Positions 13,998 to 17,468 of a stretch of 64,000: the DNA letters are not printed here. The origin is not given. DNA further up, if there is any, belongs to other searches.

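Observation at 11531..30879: Array of five T9SS-secreted ASST-family beta-propeller paralogues carrying carbohydrate-binding modules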

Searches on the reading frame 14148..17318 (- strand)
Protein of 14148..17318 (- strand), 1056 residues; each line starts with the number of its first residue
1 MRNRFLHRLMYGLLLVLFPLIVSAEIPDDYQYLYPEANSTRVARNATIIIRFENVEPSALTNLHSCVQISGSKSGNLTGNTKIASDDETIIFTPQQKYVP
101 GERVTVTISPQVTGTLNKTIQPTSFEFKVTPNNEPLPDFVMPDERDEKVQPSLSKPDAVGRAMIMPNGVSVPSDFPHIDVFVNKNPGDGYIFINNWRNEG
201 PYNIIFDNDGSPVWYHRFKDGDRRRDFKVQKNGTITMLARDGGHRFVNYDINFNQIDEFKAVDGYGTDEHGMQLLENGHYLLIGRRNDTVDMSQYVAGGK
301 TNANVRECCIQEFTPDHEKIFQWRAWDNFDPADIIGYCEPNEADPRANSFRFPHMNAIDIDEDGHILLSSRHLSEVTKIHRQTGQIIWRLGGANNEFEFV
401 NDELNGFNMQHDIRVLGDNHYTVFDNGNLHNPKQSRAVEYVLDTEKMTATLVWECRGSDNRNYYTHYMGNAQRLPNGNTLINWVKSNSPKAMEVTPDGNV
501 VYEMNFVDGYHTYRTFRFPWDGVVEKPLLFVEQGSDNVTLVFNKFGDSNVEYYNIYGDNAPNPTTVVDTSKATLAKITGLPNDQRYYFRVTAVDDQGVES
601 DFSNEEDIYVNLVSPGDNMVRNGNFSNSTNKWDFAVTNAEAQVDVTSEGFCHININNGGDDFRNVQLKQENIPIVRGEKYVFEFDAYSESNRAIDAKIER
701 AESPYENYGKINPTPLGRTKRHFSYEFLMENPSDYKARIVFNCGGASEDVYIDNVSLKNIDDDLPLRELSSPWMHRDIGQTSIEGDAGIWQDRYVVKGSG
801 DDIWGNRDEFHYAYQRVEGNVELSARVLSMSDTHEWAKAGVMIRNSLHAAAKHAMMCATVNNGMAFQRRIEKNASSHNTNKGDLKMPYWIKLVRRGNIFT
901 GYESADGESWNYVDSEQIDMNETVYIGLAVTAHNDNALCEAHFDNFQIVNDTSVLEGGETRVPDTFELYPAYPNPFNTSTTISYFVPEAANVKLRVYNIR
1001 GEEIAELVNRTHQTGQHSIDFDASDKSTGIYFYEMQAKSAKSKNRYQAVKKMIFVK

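Call 3: search_protein_families(library=pfam, proteins=[window:14148-17318:-], max_evalue=0.01)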
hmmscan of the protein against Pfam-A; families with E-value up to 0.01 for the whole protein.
window:14148-17318:- (1056 aa): 9 families
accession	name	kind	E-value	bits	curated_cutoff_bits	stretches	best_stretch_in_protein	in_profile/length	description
PF05935.17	Arylsulfotrans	-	1.8e-32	113.2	24.2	1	188-487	14-335/374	Arylsulfotransferase (ASST)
PF14269.12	Arylsulfotran_2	-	1.2e-25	91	27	1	233-506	25-300/301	Arylsulfotransferase (ASST)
PF02018.23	CBM_4_9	-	5.4e-14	53.2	25.9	1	618-744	2-132/136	Carbohydrate binding domain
PF18962.6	Por_Secre_tail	-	9.7e-11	42.2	27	1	972-1042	2-69/75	Secretion system C-terminal sorting domain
PF07081.18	DUF1349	-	1.3e-08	35.2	32.4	1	806-948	35-176/179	Protein of unknown function (DUF1349)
PF13205.12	Big_5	-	6.6e-07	30.5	23.6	1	33-128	10-104/105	Bacterial Ig-like domain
PF00041.27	fn3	-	0.00048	20.7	25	1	531-604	9-79/84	Fibronectin type III domain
PF13860.13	FlgD_ig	-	0.0042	17.5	27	0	987-1040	19-78/79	FlgD Ig-like domain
PF13585.12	CHU_C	-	0.0067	17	27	0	987-1043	24-78/86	CHU_C Type IX secretion signal domain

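Call 4: search_protein_families(library=ncbifam, proteins=[window:14148-17318:-], max_evalue=0.01)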
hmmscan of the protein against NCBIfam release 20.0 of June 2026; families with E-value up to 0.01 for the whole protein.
window:14148-17318:- (1056 aa): 2 families
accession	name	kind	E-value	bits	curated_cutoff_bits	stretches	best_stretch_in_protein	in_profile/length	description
TIGR04183.1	Por_Secre_tail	domain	1.2e-08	34.8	23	1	972-1040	2-63/72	T9SS type A sorting domain-containing protein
NF052323.1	T9SSA_dep_M6i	equivalog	3.3e-08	31.9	600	1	971-1047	960-1035/1043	T9SS-dependent M6-like inactivated metalloprotease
